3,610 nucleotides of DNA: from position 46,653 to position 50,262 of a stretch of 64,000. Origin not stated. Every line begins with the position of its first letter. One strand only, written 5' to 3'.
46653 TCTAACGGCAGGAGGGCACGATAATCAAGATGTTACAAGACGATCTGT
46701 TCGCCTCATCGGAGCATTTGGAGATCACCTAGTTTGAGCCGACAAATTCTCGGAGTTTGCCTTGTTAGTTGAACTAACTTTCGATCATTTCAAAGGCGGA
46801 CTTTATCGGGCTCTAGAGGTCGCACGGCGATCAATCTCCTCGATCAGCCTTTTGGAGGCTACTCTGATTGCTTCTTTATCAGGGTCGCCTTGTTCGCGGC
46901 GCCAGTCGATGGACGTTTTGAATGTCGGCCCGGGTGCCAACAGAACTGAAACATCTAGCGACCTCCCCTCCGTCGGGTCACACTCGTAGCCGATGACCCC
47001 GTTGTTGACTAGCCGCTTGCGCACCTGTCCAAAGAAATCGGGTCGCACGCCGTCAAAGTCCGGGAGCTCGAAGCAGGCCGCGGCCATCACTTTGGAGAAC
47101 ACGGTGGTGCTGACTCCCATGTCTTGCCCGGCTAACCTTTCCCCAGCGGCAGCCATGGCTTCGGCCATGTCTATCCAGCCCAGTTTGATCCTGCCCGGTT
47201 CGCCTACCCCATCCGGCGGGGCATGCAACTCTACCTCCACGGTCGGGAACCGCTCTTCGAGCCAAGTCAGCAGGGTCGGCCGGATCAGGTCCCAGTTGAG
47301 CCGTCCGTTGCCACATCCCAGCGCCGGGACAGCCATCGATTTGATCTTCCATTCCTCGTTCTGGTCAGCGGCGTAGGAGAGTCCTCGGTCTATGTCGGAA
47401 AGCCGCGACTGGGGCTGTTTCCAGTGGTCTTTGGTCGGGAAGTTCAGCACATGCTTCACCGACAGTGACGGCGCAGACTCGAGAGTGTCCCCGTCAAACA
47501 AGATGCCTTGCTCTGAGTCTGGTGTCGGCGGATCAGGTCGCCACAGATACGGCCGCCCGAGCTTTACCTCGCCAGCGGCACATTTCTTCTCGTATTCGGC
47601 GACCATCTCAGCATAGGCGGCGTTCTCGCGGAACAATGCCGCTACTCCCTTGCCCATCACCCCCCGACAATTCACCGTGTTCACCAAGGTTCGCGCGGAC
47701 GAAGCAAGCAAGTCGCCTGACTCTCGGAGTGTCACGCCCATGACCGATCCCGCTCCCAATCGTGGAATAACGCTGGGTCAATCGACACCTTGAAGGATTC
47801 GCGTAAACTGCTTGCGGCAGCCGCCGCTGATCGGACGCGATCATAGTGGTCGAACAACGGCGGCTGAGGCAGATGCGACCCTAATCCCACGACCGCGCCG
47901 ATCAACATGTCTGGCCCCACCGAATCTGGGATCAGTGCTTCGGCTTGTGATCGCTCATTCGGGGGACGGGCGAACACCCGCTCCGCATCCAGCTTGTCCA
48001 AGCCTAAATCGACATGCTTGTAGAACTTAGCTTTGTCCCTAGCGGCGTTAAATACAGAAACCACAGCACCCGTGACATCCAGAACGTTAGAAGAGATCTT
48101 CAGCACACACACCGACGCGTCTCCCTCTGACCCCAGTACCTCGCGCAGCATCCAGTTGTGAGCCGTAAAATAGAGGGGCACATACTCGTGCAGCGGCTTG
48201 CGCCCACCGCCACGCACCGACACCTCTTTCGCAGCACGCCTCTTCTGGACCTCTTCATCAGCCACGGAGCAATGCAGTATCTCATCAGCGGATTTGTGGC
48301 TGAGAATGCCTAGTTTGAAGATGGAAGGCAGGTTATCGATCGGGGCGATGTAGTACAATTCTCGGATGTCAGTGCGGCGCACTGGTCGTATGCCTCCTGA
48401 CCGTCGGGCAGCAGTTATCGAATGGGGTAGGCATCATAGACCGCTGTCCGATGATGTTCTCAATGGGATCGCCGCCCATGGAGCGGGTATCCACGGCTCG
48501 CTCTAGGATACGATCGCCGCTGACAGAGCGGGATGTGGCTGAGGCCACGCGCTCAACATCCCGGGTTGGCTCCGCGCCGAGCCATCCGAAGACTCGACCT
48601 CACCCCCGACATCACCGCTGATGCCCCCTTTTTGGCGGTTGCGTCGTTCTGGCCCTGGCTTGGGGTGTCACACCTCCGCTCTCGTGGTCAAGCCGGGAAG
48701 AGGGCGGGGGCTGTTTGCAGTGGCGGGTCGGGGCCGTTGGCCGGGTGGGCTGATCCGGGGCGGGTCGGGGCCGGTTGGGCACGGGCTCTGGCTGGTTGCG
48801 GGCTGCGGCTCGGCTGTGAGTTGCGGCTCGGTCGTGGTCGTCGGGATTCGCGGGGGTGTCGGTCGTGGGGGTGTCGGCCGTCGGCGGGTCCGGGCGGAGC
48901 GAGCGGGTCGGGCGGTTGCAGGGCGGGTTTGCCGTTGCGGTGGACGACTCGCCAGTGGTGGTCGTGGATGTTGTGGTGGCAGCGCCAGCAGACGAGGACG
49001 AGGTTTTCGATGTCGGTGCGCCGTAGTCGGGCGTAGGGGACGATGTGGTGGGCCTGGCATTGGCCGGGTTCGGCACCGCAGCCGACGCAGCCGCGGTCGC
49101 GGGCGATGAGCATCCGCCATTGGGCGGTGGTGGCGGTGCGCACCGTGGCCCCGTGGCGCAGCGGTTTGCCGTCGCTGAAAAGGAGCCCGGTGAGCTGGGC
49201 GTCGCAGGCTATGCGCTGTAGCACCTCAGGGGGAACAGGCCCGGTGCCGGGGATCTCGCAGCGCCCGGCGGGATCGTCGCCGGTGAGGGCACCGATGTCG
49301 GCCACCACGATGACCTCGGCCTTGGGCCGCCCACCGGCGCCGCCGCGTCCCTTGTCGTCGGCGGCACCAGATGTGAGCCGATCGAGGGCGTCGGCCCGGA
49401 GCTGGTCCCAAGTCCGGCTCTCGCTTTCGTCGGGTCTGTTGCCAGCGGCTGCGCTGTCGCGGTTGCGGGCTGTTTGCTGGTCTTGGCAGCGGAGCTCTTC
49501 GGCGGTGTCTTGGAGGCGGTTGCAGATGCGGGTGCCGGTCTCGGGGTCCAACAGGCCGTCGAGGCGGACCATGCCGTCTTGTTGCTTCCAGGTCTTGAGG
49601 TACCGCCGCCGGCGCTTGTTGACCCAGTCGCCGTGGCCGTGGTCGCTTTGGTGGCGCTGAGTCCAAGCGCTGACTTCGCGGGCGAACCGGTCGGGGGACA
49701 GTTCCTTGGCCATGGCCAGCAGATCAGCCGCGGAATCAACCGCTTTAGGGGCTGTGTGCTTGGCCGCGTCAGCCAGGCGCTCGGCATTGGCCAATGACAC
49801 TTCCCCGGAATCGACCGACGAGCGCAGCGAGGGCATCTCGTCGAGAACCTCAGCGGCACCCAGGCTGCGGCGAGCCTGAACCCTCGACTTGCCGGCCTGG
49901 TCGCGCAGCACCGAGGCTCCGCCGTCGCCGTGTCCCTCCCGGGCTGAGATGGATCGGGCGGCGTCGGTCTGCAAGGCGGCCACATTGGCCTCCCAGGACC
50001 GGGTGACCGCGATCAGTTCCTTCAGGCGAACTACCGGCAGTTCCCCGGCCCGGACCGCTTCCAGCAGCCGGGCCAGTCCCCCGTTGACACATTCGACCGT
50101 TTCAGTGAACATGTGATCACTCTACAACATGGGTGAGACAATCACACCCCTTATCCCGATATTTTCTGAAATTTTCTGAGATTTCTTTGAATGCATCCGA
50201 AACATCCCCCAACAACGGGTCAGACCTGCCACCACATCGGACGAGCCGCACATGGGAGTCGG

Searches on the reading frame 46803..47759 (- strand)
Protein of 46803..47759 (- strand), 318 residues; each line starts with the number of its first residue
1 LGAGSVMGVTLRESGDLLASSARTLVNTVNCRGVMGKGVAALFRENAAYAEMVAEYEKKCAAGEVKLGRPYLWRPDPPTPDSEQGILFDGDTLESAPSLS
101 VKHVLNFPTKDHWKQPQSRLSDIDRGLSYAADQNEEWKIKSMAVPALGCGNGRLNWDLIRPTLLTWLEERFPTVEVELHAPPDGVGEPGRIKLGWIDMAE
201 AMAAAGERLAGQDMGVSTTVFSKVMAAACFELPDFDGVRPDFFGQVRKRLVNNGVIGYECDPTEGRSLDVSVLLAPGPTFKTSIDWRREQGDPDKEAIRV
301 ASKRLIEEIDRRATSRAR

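Call 40: search_protein_families(library=pfam, proteins=[window:46803-47759:-], max_evalue=0.0001)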
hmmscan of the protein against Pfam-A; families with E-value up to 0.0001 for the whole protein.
window:46803-47759:- (318 aa): 1 family
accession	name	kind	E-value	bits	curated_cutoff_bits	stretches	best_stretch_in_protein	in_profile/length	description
PF01661.27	Macro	-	1.8e-12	47.7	22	1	95-157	49-112/118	Macro domain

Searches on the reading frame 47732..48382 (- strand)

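Call 104: search_protein_families(library=pfam, proteins=[window:47732-48382:-], max_evalue=0.001)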
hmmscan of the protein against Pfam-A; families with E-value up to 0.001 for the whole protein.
window:47732-48382:- (216 aa): 1 family
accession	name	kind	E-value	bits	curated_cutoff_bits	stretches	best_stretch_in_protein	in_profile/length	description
PF14487.12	DarT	-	2.9e-25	89.6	22.5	1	10-164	1-169/201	ssDNA thymidine ADP-ribosyltransferase, DarT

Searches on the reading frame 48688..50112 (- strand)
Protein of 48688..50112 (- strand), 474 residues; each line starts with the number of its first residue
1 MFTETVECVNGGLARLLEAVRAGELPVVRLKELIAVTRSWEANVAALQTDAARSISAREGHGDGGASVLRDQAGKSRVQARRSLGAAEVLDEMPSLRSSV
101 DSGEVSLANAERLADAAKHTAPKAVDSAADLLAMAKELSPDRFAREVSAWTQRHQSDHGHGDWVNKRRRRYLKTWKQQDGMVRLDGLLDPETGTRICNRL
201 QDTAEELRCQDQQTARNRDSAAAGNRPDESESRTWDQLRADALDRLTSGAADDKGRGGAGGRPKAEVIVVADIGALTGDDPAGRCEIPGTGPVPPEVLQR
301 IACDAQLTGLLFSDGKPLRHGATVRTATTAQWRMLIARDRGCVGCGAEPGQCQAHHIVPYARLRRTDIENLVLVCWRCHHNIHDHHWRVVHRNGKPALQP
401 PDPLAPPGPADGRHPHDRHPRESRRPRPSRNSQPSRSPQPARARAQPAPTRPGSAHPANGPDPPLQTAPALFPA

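Call 40: search_protein_families(library=pfam, proteins=[window:48688-50112:-], max_evalue=0.0001)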
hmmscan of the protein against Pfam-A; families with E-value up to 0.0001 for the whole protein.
window:48688-50112:- (474 aa): 2 families
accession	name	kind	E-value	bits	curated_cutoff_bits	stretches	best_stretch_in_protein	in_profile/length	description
PF02720.22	DUF222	-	5.5e-23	82.2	24.4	1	38-339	12-306/306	Domain of unknown function (DUF222)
PF01844.29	HNH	-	2.3e-08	34.5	21.4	1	342-384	1-46/47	HNH endonuclease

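Call 88: find_homologous_proteins(query=window:48688-50112:-, max_evalue=1e-20)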
Query window:48688-50112:- (474 aa): 363 proteins with E <= 1e-20 among 8000 candidates; the best 120 are listed.
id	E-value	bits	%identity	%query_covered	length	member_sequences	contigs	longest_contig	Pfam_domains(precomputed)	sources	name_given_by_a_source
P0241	0.0e+0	1074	100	100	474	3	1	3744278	PF02720.23,PF01844.30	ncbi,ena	-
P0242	2.6e-292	988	93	99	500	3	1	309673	PF02720.23,PF01844.30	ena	-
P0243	9.8e-272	920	86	100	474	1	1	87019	PF02720.23,PF01844.30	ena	-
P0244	2.7e-271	919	86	100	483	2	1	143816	PF02720.23,PF01844.30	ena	-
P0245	3.1e-271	919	86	100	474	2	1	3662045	PF02720.23,PF01844.30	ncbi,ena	-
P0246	1.0e-269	914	83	100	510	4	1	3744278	PF02720.23,PF01844.30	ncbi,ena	-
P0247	2.7e-269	912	85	100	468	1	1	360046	PF02720.23,PF01844.30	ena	-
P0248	3.0e-268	909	82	100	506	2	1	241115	PF02720.23,PF01844.30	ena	-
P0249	3.6e-268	909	86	100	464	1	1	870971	PF02720.23,PF01844.30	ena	-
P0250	4.0e-268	908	85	100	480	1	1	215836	PF02720.23,PF01844.30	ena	-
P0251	4.3e-268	908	86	100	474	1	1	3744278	PF02720.23,PF01844.30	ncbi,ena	-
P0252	1.5e-267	906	84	100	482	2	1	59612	PF02720.23,PF01844.30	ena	-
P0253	7.1e-267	904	84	100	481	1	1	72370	PF02720.23,PF01844.30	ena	-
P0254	8.2e-266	901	85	100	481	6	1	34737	PF02720.23,PF01844.30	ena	-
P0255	1.8e-265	900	83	100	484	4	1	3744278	PF02720.23,PF01844.30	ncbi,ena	-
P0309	7.3e-234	795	75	100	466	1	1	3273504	PF02720.23,PF01844.30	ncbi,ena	-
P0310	1.4e-233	794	76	100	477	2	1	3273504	PF02720.23,PF01844.30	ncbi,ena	-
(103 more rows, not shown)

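Call 91: find_encoding_contigs(protein=P0309, flank=4000, max_places=2)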
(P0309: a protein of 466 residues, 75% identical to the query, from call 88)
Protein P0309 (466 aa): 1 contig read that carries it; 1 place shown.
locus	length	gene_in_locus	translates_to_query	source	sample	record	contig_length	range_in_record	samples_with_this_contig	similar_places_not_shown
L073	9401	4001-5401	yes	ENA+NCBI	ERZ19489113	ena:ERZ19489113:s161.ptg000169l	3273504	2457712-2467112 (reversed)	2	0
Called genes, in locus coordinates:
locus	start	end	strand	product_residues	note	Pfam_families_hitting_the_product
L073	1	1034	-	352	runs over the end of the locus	PF00478:IMPDH, PF03060:NMO, PF01070:FMN_dh (weak)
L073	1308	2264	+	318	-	PF00586:AIRS, PF02769:AIRS_C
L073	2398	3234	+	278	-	PF04972:BON (weak), PF00691:OmpA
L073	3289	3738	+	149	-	PF00702:Hydrolase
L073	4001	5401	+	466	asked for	PF02720:DUF222, PF01844:HNH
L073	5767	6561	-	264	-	PF01557:FAA_hydrolase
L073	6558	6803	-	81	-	PF01361:Tautomerase, PF14552:Tautomerase_2 (weak), PF14832:Tautomerase_3 (weak)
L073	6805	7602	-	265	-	-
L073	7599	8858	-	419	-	PF00355:Rieske, PF19301:LigXa_C (weak), PF19112:VanA_C (faint), PF19301:LigXa_C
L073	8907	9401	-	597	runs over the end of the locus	PF00391:PEP-utilizers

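Call 95: find_encoding_contigs(protein=P0310, flank=3000, max_places=2)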
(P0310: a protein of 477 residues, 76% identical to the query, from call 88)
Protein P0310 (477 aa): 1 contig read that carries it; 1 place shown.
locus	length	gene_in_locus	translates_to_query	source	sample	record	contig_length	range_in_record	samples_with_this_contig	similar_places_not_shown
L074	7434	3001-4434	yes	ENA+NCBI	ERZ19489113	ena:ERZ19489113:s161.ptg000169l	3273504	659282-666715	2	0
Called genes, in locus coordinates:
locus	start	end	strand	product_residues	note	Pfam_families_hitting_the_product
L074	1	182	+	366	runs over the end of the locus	PF00962:A_deaminase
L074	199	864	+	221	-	PF14681:UPRTase, PF00156:Pribosyltran (weak)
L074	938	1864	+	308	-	PF02826:2-Hacid_dh_C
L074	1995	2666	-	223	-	PF09997:DUF2238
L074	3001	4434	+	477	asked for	PF02720:DUF222, PF01844:HNH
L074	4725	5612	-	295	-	PF13276:HTH_21, PF00665:rve, PF13683:rve_3, PF13333:rve_2 (weak)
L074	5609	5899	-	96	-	PF01527:HTH_Tnp_1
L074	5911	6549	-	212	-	-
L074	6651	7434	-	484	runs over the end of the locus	PF00487:FA_desaturase, PF00355:Rieske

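Call 96: find_encoding_contigs(protein=P0246, flank=3000, max_places=3)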
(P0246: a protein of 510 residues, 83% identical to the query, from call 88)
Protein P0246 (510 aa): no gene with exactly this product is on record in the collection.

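Call 104: search_protein_families(library=pfam, proteins=[L073:4001-5401:+, L074:3001-4434:+], max_evalue=0.001)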
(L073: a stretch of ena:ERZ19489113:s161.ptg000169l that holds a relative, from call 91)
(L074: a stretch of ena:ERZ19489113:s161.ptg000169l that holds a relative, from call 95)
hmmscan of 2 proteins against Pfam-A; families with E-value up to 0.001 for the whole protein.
L073:4001-5401:+ (466 aa): 2 families
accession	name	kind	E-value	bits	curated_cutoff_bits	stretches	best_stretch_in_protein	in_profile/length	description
PF02720.22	DUF222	-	1.1e-20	74.6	24.4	1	45-340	15-306/306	Domain of unknown function (DUF222)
PF01844.29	HNH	-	2.8e-09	37.4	21.4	1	343-385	1-46/47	HNH endonuclease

L074:3001-4434:+ (477 aa): 2 families
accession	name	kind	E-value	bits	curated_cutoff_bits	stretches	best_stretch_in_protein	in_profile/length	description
PF02720.22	DUF222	-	1e-17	64.9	24.4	1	67-347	41-306/306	Domain of unknown function (DUF222)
PF01844.29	HNH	-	5.3e-09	36.5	21.4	1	350-392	1-46/47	HNH endonuclease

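Call 106: find_related_loci(query=window:48688-50112:-, collection=viral_contigs, flank=3000)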
Query window:48688-50112:- (474 aa) in viral_contigs; peptide patterns used: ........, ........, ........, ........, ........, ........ (x = any residue, [..] = any of these).
8 stretches matched a pattern, but none encodes a relative of the query by tblastn (E <= 1e-3).

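Call 110: list_cluster_members(proteins=[P0241, P0309, P0001])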
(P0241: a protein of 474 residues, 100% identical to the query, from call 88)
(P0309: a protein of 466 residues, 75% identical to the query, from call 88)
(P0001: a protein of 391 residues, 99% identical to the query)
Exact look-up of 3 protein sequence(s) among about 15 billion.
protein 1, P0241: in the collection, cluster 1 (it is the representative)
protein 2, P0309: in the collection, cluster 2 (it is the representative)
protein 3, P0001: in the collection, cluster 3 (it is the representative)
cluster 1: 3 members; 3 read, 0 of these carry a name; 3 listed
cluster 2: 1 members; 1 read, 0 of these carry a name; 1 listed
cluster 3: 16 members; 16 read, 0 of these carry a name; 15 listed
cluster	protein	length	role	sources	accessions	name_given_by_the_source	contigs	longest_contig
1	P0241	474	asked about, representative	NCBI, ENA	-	-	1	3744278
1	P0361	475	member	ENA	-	-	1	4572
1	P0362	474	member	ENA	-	-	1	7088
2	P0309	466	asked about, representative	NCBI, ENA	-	-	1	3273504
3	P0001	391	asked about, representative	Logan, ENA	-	-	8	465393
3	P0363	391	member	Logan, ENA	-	-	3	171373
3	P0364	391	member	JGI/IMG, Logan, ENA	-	-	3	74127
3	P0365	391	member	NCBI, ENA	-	-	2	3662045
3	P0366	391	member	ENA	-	-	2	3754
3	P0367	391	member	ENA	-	-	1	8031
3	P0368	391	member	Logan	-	-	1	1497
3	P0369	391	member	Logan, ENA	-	-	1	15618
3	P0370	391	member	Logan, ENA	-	-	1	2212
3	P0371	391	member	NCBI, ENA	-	-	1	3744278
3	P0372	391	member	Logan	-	-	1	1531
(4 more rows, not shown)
